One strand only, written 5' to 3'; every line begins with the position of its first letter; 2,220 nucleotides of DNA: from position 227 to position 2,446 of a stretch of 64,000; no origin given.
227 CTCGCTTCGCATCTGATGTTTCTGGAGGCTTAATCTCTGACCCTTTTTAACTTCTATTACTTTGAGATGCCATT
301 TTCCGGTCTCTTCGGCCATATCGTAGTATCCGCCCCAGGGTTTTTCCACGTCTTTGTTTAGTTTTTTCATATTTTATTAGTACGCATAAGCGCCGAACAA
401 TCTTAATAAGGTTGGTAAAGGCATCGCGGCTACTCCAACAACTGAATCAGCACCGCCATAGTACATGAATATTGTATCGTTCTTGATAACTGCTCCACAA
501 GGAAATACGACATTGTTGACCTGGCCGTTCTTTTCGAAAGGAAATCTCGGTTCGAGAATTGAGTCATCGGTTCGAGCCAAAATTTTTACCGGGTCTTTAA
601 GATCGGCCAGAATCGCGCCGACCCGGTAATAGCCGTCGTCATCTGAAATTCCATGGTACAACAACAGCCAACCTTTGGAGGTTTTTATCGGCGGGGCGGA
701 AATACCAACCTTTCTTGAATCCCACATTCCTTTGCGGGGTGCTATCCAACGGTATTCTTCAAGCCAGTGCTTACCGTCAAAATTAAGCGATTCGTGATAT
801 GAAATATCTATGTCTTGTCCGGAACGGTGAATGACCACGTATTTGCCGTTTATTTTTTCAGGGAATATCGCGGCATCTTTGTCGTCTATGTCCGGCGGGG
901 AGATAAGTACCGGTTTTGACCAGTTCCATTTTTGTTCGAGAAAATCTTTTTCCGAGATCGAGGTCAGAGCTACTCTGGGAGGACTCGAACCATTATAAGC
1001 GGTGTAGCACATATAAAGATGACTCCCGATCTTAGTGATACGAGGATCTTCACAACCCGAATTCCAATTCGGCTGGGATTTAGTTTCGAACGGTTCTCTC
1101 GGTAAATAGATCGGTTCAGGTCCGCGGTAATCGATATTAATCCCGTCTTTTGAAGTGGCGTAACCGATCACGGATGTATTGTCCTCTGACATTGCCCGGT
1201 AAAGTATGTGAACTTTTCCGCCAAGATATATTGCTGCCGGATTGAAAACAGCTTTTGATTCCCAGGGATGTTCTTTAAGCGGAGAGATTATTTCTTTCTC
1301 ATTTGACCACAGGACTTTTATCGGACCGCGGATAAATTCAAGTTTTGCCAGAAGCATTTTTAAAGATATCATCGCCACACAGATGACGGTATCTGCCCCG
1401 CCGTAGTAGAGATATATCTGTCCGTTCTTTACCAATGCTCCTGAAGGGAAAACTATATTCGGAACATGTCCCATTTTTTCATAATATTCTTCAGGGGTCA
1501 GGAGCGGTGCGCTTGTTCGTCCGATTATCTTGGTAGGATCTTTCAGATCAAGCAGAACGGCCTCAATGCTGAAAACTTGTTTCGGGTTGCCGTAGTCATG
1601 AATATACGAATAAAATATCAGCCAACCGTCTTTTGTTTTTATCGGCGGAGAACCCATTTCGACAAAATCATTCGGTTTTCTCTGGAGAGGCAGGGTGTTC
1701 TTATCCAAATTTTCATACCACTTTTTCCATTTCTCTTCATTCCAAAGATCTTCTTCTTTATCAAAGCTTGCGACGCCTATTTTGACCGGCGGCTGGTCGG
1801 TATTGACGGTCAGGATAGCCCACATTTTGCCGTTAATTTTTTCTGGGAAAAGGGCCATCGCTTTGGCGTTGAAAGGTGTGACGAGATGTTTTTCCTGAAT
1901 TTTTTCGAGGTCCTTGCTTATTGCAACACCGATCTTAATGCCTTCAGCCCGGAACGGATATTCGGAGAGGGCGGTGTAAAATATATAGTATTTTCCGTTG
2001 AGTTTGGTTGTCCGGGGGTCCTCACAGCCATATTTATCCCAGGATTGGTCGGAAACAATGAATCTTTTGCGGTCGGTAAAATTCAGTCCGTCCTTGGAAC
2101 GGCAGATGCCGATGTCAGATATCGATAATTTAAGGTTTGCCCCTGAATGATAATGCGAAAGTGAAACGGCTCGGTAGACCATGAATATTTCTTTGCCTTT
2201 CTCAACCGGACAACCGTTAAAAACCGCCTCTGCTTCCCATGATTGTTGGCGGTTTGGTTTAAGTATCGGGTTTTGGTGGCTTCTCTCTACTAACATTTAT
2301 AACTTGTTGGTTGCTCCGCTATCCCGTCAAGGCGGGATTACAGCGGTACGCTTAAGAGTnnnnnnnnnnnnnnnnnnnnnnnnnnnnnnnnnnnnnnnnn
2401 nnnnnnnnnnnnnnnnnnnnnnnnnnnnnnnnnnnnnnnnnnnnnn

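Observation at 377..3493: Three GH130 phosphorylase domains in two genes, one as an internal tandem duplication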

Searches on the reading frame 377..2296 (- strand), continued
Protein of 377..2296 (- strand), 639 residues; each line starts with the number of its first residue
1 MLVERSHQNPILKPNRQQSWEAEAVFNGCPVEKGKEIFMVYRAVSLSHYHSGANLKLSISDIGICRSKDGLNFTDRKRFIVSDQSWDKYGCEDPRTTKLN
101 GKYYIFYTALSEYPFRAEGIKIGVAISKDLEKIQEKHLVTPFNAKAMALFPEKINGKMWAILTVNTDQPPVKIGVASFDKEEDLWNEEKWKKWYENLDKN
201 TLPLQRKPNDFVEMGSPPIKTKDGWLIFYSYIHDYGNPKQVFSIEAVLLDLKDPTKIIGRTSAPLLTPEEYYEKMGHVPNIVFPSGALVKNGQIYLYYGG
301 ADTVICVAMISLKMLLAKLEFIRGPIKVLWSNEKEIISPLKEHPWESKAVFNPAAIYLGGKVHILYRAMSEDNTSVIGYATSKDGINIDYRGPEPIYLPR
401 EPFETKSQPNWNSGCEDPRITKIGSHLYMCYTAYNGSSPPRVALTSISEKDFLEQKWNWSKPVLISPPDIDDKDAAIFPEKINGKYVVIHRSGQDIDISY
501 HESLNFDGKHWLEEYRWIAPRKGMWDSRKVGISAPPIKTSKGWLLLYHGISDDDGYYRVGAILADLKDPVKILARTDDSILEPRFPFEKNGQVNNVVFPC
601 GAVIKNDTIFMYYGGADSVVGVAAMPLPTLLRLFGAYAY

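Call 90: search_solved_structures(query=P0301, max_evalue=1e-10, show_alignments=5)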
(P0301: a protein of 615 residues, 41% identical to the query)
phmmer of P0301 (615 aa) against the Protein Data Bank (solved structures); distinct sequences matched with E-value up to 1e-10: 20.
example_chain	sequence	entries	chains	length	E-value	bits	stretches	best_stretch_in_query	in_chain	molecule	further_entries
3taw_A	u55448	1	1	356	1.7e-59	205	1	327-592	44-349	Hypothetical glycoside hydrolase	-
3qc2_A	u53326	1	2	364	3.4e-59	204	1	326-593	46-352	glycosyl hydrolase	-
5a7v_A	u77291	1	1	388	3.6e-57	197.3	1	327-593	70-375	PUTATIVE GLYCOSIDASE PH117-RELATED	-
5a7v_B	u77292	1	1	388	3.6e-57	197.3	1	327-593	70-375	PUTATIVE GLYCOSIDASE PH117-RELATED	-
9fj8_A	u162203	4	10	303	1.8e-56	195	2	313-516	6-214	1,2-beta-oligomannan phosphorylase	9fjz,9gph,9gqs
3r67_A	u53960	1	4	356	2.1e-56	194.8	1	327-593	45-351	putative Glycosidase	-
4onz_A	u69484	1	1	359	4.9e-54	187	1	327-592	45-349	putative glycoside hydrolase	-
7fip_A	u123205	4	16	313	1.8e-51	178.5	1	19-308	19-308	Beta-1,2-mannobiose phosphorylase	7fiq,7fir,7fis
5b0p_A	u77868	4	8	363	1.7e-39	138.9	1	361-588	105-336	Lin0857 protein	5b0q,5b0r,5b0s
9erh_A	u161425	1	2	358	5.3e-33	117.5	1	363-602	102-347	Uhgb_MS mannoside synthase from an unknown human gut bacterium in complex with 1,2-beta-ma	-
9erg_A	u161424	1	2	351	5.9e-33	117.3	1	363-601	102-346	Uhgb_MS mannoside synthase from an unknown human gut bacterium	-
9eqq_A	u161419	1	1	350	6.4e-33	117.2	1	363-601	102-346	Uhgb_MS mannoside synthase from an unknown human gut bacterium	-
1vkd_A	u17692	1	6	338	6.1e-30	107.3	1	365-592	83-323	conserved hypothetical protein TM1225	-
4udg_A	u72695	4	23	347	7.4e-20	74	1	310-590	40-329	UHGB_MP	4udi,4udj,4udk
4udk_E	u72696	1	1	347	7.6e-20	74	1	310-590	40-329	UHGB_MP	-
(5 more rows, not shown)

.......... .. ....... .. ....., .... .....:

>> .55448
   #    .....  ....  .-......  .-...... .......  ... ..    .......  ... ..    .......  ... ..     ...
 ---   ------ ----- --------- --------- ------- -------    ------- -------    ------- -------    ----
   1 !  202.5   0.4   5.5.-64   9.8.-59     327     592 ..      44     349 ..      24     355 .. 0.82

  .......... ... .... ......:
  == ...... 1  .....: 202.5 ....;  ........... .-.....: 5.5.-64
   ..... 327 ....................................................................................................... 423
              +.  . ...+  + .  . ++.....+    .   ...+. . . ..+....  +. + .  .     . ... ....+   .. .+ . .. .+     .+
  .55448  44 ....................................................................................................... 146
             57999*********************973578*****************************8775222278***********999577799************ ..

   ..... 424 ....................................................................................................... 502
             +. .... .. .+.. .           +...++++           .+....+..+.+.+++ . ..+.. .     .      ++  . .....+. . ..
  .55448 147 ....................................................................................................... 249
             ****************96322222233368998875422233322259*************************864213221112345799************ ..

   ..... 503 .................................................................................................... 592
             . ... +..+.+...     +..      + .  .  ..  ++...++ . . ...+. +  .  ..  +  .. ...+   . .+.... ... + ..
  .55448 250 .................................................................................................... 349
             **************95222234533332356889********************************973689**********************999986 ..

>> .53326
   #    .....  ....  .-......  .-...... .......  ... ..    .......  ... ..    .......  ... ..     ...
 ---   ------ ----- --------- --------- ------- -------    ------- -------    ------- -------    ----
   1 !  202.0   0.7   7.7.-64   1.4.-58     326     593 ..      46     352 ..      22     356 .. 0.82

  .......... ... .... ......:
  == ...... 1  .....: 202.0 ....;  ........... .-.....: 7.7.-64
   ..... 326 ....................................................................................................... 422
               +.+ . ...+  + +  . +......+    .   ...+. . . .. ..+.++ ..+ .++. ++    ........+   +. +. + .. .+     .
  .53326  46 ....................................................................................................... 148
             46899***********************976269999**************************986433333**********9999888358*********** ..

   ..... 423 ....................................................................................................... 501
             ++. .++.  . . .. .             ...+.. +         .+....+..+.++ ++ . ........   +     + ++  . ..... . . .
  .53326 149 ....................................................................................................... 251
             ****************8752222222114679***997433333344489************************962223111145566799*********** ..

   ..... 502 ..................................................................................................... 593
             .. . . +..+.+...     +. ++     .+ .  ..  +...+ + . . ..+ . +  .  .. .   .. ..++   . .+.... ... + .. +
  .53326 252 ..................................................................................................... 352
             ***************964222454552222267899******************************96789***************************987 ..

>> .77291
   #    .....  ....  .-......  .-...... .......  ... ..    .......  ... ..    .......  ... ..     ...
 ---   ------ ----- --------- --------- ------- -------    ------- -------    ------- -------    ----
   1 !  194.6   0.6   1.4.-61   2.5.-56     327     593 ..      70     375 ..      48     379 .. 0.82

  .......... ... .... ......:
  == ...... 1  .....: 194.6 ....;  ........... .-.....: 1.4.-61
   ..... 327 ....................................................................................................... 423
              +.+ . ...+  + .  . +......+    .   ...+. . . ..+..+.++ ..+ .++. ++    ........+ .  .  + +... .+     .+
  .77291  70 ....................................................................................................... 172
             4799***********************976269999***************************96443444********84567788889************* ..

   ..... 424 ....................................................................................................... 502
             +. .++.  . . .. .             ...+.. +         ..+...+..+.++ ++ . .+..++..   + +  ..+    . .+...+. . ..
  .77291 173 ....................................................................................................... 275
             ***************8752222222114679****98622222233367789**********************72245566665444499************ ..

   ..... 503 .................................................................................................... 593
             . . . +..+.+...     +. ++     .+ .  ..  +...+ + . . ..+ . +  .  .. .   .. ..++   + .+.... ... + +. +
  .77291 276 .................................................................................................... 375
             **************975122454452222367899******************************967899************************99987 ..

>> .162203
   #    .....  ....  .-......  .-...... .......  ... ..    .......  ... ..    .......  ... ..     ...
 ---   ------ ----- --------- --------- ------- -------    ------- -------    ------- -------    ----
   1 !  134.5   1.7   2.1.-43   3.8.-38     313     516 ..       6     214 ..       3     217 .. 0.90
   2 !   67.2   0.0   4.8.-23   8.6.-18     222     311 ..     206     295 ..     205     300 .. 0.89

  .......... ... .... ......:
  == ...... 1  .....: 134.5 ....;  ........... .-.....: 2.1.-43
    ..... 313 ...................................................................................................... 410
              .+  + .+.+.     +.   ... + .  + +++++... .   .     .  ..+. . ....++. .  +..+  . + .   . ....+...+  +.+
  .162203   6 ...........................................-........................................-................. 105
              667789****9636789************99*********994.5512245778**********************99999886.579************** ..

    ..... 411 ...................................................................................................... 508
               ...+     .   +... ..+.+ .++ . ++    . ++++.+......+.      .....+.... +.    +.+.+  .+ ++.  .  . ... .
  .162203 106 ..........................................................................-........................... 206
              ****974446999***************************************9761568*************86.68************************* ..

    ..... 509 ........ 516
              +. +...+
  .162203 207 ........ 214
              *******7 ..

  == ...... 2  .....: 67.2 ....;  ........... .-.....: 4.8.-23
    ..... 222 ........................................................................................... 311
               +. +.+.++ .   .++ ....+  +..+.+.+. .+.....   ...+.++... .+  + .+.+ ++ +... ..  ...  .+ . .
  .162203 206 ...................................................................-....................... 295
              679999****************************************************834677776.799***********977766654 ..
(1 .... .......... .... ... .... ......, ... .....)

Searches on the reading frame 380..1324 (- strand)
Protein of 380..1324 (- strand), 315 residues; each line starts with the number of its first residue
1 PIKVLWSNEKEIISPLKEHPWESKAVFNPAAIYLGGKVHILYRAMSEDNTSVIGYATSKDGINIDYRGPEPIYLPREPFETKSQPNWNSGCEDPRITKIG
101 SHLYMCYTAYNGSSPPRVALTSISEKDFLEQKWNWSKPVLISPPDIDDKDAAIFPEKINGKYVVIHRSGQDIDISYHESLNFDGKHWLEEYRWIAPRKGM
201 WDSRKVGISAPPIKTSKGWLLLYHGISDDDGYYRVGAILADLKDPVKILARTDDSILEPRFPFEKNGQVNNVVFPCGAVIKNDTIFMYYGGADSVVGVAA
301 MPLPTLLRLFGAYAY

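Call 8: search_protein_families(library=ncbifam, proteins=[window:380-1324:-], max_evalue=0.01)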
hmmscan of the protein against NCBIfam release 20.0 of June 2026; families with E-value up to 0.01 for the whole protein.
seq(315 aa): 3 families
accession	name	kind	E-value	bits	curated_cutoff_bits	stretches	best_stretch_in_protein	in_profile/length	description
NF052550.1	BManbPhaseBMBP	equivalog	4.7e-82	275.7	450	1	8-302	8-290/296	beta-1,2-mannobiose phosphorylase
NF050092.1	BtaManbiosPhlase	equivalog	1.1e-53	182.4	550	1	51-307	107-347/351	BtaManbiosPhlase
NF058598.1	BetMansidBT3780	equivalog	5.9e-41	140.8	550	1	13-300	47-361/366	beta-1,2-mannosidase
